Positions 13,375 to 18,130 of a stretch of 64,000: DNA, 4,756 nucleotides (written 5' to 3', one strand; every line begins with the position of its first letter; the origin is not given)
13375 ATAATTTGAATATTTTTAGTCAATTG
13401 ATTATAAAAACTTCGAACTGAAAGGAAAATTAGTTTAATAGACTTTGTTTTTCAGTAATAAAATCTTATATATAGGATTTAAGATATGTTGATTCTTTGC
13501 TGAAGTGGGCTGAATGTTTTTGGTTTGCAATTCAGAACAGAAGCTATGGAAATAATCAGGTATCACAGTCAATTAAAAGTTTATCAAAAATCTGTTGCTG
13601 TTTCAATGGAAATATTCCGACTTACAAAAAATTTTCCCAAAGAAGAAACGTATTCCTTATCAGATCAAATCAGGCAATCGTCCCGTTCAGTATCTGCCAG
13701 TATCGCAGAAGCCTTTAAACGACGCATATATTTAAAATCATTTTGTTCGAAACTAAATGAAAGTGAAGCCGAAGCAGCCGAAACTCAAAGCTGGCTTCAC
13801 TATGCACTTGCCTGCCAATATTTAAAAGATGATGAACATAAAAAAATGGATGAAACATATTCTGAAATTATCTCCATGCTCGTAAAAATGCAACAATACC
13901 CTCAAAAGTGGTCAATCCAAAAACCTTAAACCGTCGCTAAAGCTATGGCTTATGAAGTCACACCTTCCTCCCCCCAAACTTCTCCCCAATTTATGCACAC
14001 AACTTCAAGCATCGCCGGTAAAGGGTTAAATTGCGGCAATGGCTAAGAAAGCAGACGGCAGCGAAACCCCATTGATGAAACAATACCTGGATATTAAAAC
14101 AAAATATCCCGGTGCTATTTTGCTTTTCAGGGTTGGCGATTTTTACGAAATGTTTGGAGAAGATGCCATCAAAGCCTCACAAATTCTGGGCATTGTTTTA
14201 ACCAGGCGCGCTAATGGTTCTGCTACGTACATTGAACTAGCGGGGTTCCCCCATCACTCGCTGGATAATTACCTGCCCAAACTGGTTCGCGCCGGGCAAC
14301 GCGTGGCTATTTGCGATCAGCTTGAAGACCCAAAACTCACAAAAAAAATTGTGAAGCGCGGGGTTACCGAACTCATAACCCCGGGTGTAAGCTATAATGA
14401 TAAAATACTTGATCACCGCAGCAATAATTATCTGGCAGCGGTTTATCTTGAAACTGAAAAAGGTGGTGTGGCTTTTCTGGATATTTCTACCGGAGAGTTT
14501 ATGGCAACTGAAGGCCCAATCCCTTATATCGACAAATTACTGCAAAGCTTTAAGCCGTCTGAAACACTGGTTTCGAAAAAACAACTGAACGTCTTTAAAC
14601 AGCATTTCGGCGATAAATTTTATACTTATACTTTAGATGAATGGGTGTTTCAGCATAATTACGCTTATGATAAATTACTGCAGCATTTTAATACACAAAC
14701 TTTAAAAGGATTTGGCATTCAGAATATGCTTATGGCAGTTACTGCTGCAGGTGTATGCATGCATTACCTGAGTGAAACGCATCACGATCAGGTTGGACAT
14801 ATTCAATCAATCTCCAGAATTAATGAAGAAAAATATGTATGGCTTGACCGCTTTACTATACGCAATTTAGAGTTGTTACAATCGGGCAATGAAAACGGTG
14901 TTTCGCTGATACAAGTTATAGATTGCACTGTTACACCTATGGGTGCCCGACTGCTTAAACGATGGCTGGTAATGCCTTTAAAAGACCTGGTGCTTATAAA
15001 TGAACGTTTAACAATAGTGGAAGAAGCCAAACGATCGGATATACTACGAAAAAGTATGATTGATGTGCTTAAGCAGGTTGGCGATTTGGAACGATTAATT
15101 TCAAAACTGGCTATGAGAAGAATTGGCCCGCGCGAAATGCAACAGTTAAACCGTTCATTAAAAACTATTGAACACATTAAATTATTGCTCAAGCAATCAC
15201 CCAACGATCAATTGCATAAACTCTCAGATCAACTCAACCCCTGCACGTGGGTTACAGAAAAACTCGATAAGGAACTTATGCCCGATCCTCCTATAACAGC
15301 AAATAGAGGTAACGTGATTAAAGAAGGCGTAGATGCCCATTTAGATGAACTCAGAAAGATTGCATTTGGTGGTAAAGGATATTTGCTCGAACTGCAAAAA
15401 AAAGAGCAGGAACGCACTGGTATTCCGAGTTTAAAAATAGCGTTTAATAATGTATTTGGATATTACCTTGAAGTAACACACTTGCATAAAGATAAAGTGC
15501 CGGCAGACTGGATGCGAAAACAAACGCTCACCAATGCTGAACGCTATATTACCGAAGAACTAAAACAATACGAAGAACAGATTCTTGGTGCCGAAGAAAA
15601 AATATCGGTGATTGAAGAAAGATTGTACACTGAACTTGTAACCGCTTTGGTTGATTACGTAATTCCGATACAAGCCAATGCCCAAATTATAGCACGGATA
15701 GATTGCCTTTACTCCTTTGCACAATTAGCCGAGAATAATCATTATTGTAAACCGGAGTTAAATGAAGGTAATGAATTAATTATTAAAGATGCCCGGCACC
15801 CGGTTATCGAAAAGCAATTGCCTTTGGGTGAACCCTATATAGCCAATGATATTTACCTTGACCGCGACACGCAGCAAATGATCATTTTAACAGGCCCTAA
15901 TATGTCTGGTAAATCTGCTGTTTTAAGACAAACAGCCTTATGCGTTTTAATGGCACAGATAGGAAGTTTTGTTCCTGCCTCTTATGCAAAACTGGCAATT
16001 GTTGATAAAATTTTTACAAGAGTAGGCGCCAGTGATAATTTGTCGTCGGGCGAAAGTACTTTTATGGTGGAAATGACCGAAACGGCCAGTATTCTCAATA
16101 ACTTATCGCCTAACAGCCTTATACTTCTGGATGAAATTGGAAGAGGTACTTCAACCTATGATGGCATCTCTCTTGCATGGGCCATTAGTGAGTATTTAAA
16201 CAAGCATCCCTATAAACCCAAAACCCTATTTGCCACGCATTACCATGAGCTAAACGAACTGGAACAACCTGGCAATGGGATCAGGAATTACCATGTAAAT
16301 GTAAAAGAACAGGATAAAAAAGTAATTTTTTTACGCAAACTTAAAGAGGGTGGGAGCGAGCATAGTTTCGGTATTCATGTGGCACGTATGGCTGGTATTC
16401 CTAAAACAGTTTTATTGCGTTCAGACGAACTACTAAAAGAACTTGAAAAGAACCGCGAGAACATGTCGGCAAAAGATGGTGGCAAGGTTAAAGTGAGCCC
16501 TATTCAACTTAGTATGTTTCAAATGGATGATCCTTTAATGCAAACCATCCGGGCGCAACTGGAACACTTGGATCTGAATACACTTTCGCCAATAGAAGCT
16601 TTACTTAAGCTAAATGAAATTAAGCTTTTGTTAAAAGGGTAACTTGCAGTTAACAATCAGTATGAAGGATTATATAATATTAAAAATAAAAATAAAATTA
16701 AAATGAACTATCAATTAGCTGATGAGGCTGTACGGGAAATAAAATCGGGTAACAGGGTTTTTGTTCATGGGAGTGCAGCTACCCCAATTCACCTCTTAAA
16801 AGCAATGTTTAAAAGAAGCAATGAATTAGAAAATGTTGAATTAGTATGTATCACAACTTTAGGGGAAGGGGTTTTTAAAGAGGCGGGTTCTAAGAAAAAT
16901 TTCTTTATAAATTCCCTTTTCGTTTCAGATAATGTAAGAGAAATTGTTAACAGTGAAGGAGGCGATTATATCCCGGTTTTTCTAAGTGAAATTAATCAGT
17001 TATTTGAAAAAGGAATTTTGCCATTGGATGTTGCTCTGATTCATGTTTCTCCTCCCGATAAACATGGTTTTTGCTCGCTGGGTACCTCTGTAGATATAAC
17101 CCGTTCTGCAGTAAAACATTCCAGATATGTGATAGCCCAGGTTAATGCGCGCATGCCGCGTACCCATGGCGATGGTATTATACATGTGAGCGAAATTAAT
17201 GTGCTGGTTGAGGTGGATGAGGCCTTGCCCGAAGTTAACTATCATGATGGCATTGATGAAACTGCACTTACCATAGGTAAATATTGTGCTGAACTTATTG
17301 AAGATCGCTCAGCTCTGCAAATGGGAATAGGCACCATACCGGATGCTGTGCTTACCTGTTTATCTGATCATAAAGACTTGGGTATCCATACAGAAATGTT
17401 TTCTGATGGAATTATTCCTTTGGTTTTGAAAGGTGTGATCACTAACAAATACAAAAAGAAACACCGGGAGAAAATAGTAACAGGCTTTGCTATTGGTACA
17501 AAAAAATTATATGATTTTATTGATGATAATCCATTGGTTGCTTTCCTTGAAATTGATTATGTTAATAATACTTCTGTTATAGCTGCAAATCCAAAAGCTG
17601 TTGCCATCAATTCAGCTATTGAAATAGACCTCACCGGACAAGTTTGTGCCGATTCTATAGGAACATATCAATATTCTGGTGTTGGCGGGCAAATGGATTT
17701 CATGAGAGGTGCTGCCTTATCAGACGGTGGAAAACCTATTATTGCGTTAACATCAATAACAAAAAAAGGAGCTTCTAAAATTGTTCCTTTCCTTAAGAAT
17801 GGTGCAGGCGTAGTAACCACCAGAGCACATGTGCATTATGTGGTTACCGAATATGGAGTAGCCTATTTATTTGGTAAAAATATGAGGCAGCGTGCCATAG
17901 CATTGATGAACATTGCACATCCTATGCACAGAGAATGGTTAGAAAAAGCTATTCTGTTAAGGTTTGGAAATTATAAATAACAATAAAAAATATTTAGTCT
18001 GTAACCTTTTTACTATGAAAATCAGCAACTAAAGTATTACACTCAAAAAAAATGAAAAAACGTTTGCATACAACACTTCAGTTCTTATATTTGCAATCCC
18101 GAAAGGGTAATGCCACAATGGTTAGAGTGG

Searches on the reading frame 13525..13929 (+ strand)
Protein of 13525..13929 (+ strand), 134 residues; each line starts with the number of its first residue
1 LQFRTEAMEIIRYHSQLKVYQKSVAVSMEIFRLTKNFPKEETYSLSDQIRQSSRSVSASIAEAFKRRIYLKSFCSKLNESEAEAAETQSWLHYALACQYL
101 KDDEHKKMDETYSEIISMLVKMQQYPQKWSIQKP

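Call 60: search_protein_families(library=pfam, proteins=[window:13525-13929:+], max_evalue=0.0001)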
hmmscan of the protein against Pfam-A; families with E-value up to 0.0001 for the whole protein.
window:13525-13929:+ (134 aa): 2 families
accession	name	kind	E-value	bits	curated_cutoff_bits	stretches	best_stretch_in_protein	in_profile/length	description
PF05635.17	23S_rRNA_IVP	-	3.8e-29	101.4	33.8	1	16-120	2-105/106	23S rRNA-intervening sequence protein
PF22296.2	bAvd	-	1.6e-06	29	40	1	21-123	5-104/107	bAvd-like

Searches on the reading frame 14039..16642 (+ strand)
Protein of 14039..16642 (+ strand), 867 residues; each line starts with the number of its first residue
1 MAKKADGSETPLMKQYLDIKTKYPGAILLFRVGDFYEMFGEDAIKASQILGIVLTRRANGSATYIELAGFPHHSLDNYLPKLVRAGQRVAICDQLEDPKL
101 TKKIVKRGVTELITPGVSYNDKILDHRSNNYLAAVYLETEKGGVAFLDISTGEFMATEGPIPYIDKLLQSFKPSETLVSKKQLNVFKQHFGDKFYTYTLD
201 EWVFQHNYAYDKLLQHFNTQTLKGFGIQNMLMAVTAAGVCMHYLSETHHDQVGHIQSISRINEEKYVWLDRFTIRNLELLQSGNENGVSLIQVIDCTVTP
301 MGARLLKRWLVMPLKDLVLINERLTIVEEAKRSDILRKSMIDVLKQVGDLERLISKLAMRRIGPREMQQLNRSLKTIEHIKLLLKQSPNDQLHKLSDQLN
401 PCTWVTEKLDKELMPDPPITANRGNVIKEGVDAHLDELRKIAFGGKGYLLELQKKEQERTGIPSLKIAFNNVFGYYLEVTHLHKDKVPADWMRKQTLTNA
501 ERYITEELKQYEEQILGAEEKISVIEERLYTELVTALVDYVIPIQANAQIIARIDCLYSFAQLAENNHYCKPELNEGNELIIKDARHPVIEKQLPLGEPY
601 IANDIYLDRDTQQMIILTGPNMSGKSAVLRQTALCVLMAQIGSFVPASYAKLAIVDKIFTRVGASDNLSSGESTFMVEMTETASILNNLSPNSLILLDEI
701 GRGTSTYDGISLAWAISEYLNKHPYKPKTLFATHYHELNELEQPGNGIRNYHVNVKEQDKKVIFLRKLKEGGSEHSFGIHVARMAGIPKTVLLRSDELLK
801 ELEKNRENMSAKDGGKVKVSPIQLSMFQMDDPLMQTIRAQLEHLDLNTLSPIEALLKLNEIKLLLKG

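Call 60: search_protein_families(library=pfam, proteins=[window:14039-16642:+], max_evalue=0.0001)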
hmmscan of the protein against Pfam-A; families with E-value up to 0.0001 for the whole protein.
window:14039-16642:+ (867 aa): 5 families
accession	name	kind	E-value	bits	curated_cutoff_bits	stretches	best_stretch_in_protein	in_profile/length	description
PF00488.27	MutS_V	-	4.6e-80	268.5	30.2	1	615-803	1-188/188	MutS domain V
PF05192.23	MutS_III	-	1.4e-45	156.4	34.1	1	273-561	2-194/194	MutS domain III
PF01624.25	MutS_I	-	3.1e-39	134.1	20.6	1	10-120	1-111/113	MutS domain I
PF05190.23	MutS_IV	-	5.1e-28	97.6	22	1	430-521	1-92/92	MutS family domain IV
PF05188.22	MutS_II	-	4e-18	66.5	25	1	130-256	1-133/133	MutS domain II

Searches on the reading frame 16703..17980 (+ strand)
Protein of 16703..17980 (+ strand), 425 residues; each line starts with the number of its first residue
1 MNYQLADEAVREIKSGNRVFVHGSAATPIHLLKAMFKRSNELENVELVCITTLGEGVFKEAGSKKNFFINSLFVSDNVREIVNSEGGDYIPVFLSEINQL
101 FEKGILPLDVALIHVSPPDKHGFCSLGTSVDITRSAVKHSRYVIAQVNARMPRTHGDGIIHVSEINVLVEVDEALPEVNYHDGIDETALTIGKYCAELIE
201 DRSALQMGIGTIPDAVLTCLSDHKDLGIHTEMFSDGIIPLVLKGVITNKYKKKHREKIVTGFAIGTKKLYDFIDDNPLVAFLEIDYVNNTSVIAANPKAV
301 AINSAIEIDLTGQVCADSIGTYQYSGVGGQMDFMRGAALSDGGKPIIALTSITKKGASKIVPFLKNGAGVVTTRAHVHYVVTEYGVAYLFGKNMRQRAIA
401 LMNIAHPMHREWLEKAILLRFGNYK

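Call 60: search_protein_families(library=pfam, proteins=[window:16703-17980:+], max_evalue=0.0001)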
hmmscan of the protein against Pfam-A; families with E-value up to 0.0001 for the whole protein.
window:16703-17980:+ (425 aa): 2 families
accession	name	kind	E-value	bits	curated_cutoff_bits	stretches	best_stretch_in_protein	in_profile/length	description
PF13336.12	AcetylCoA_hyd_C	-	6.5e-66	221.4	23.7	1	265-416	1-153/154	Acetyl-CoA hydrolase/transferase C-terminal domain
PF02550.21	AcetylCoA_hydro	-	2.7e-24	86.7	24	1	6-173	12-191/198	Acetyl-CoA hydrolase/transferase N-terminal domain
